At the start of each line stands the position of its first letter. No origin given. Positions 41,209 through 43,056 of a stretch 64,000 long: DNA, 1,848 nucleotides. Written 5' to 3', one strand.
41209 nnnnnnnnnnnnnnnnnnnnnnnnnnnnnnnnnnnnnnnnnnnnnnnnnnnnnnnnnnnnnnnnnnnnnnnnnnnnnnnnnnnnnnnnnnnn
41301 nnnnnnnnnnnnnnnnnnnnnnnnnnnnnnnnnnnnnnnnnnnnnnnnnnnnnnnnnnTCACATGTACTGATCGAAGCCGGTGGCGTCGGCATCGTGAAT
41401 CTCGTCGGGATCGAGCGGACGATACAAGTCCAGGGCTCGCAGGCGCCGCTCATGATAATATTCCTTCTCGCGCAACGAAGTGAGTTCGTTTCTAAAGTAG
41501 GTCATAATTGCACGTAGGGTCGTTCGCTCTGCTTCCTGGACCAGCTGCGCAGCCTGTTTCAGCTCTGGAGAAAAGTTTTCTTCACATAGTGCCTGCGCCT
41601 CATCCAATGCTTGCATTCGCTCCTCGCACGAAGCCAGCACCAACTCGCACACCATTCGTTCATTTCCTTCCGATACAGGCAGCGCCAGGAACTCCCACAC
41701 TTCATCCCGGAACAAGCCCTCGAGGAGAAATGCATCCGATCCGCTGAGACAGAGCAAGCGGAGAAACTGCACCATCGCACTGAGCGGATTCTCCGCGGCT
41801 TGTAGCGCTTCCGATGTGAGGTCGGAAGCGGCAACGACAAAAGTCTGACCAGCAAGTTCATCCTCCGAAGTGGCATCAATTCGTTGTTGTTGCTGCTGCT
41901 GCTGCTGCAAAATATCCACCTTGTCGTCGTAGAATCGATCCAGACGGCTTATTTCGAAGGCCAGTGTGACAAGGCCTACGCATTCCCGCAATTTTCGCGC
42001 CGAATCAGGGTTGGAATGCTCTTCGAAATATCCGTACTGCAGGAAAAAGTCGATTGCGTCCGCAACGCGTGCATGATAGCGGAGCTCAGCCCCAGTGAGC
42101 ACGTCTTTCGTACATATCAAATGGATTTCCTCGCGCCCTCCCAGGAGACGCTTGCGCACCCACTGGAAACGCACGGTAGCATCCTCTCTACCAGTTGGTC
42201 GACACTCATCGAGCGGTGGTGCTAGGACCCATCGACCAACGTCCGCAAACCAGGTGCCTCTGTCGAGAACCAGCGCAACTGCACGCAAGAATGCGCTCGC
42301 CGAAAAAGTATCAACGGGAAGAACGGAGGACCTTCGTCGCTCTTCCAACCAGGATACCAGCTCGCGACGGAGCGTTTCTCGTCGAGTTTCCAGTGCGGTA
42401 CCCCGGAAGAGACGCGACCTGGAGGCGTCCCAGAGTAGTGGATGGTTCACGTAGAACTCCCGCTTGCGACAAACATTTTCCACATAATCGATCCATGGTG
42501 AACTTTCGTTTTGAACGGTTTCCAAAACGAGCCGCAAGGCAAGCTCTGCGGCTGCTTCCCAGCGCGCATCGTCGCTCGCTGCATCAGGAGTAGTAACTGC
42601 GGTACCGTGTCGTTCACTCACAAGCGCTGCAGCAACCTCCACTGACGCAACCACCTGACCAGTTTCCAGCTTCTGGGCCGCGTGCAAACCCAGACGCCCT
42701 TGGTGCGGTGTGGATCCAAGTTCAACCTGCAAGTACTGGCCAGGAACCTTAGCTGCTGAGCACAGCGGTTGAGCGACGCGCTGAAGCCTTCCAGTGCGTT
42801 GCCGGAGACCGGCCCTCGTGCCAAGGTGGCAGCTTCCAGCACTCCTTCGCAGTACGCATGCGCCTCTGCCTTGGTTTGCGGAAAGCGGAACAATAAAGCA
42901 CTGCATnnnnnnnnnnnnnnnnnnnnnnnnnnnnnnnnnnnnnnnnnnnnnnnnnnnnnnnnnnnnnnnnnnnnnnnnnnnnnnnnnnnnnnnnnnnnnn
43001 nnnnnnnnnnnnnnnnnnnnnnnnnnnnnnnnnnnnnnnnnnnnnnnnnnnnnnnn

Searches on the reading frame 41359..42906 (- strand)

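Call 27: search_protein_families(library=pfam, proteins=[window:41359-42906:-], max_evalue=0.001)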
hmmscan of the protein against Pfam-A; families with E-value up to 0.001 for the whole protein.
window:41359-42906:- (515 aa): 1 family
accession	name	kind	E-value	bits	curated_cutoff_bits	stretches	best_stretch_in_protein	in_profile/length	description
PF09273.16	Rubis-subs-bind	-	6e-11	43.6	21.6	1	323-434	4-94/128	Rubisco LSMT substrate-binding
